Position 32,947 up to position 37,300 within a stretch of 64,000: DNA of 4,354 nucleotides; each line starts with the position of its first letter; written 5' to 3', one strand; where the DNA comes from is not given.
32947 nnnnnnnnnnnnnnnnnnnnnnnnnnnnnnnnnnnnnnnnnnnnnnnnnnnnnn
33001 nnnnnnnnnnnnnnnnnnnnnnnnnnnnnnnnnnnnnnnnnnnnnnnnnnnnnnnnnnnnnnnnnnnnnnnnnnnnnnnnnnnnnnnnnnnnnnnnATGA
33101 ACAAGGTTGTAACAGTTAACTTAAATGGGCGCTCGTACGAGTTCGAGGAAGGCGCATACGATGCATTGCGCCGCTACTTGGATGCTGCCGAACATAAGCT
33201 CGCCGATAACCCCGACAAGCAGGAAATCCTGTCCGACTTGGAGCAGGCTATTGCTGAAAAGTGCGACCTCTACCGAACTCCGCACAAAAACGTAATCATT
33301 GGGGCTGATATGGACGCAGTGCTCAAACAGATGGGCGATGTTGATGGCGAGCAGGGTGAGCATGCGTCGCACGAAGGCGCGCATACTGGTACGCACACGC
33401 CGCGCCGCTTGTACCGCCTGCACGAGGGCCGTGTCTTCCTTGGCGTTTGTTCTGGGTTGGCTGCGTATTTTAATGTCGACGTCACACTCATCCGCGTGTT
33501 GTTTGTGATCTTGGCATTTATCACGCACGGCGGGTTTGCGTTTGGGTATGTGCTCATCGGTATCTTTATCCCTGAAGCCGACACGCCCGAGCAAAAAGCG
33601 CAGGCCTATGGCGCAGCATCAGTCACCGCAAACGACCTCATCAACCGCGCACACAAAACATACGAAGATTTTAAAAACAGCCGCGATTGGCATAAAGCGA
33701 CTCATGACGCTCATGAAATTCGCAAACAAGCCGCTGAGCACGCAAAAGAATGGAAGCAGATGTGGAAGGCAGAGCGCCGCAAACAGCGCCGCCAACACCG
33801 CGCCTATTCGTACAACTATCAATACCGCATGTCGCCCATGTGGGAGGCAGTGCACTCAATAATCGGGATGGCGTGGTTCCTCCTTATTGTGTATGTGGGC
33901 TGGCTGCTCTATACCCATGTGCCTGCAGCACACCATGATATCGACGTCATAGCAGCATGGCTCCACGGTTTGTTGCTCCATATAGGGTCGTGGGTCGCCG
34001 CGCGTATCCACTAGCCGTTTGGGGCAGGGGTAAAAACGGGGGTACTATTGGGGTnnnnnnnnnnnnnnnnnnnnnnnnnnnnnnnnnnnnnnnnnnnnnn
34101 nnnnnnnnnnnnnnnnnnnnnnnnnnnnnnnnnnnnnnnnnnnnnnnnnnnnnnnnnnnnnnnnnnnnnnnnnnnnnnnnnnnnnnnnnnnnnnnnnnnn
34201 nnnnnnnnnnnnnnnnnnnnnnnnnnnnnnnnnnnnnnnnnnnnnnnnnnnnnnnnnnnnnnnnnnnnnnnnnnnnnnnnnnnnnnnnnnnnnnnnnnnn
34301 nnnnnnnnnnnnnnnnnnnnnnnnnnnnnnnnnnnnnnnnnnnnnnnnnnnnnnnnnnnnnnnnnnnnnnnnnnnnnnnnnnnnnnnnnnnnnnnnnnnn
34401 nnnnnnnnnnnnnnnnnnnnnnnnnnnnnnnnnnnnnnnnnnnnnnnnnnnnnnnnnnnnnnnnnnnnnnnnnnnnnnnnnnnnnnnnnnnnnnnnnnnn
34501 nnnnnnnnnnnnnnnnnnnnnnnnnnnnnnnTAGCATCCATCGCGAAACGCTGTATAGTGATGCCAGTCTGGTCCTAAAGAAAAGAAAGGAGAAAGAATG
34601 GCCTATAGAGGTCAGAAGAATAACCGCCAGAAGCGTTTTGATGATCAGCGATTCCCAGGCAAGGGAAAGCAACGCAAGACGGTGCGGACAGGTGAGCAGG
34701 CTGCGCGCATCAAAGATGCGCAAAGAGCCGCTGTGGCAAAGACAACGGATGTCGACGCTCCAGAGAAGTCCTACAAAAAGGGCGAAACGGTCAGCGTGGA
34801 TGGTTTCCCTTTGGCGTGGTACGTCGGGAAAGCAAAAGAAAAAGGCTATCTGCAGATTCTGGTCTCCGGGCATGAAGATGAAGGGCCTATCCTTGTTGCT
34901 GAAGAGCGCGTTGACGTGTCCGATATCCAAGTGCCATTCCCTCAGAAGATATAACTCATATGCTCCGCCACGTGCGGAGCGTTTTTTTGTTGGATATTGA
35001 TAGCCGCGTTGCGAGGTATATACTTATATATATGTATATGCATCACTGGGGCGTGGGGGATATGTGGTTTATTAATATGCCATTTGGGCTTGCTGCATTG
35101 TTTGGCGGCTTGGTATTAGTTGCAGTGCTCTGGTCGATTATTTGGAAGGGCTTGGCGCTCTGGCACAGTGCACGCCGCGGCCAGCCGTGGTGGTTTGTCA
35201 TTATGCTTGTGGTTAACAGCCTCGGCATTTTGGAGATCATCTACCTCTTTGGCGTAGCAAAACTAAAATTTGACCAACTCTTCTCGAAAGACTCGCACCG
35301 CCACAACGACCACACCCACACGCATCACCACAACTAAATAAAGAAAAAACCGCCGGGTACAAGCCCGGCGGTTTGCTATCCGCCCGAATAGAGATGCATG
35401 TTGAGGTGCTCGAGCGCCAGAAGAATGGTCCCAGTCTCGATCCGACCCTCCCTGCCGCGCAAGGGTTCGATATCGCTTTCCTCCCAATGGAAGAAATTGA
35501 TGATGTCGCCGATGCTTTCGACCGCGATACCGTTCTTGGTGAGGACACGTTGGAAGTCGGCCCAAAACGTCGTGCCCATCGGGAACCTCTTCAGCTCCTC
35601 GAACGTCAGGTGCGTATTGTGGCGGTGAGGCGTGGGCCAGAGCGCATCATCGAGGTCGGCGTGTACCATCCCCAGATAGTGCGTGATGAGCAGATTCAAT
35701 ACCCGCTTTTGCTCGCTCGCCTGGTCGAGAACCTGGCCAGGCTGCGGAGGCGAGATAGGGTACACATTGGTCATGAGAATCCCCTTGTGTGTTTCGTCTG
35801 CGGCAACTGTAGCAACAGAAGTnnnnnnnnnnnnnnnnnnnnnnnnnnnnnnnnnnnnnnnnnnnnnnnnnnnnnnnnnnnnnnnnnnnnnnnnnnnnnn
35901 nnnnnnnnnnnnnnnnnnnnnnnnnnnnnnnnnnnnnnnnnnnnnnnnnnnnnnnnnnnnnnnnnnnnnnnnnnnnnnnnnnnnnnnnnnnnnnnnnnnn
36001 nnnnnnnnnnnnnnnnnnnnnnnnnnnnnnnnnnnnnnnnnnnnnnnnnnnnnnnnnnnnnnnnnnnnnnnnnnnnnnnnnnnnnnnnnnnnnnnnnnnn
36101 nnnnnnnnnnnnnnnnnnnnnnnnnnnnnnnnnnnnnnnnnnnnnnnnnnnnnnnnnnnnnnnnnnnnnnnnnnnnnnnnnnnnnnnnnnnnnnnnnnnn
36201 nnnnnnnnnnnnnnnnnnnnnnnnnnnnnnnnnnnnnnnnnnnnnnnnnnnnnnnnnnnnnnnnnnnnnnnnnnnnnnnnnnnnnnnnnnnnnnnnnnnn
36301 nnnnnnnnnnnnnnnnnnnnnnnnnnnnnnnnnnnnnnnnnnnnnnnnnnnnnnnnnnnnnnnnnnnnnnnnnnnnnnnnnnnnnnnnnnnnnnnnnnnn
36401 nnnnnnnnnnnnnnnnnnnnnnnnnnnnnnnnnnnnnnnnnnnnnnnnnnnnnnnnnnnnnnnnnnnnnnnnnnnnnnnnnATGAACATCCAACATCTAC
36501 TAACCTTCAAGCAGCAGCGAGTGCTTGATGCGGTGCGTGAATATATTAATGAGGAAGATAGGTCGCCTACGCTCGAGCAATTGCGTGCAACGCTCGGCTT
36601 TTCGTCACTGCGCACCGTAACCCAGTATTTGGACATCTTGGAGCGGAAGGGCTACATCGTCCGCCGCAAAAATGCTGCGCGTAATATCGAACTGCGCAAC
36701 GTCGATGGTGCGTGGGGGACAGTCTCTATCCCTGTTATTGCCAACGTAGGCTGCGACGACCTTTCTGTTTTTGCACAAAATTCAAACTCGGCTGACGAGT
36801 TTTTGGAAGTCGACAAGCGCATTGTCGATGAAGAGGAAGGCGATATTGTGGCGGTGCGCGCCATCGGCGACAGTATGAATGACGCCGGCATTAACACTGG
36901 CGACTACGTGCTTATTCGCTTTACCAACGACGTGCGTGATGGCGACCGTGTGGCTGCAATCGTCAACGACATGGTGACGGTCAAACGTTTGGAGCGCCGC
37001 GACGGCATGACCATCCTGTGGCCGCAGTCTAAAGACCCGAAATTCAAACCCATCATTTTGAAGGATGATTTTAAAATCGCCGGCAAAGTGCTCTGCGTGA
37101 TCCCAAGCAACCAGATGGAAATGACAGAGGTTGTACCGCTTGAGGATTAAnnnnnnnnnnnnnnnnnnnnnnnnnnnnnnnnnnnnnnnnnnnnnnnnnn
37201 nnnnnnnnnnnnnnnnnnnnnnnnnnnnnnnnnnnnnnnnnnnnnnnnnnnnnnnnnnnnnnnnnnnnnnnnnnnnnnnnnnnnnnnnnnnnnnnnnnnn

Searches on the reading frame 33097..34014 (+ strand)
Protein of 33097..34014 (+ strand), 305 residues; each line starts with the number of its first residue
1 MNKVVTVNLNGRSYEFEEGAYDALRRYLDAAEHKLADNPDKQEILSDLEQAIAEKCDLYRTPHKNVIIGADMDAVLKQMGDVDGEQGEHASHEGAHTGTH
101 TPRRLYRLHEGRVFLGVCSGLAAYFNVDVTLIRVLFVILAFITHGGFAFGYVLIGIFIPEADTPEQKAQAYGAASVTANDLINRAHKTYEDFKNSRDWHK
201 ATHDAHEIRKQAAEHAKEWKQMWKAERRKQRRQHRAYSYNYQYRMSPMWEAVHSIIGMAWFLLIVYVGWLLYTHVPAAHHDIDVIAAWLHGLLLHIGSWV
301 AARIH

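Call 59: search_protein_families(library=pfam, proteins=[window:33097-34014:+], max_evalue=0.0001)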
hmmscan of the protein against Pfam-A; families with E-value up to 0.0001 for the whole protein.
window:33097-34014:+ (305 aa): 1 family
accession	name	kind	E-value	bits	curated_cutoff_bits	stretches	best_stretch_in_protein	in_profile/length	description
PF04024.17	PspC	-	6e-18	64.8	25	1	103-161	1-58/58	PspC domain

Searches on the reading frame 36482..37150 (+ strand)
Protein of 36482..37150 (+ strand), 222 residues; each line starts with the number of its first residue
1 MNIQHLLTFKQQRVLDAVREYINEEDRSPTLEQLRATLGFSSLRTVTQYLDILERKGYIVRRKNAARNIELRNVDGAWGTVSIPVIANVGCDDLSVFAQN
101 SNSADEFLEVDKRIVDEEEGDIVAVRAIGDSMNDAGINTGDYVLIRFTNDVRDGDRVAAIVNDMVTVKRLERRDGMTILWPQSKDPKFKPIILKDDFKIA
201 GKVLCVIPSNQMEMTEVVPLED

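Call 59: search_protein_families(library=pfam, proteins=[window:36482-37150:+], max_evalue=0.0001)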
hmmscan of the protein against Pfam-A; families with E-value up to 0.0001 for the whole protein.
window:36482-37150:+ (222 aa): 2 families
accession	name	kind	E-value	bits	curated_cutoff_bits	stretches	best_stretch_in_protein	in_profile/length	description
PF00717.28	Peptidase_S24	-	8.3e-19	67.8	23.3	1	101-203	15-115/116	Peptidase S24-like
PF01726.22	LexA_DNA_bind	-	1.6e-12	47.5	23.7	1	7-67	4-64/65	LexA DNA binding domain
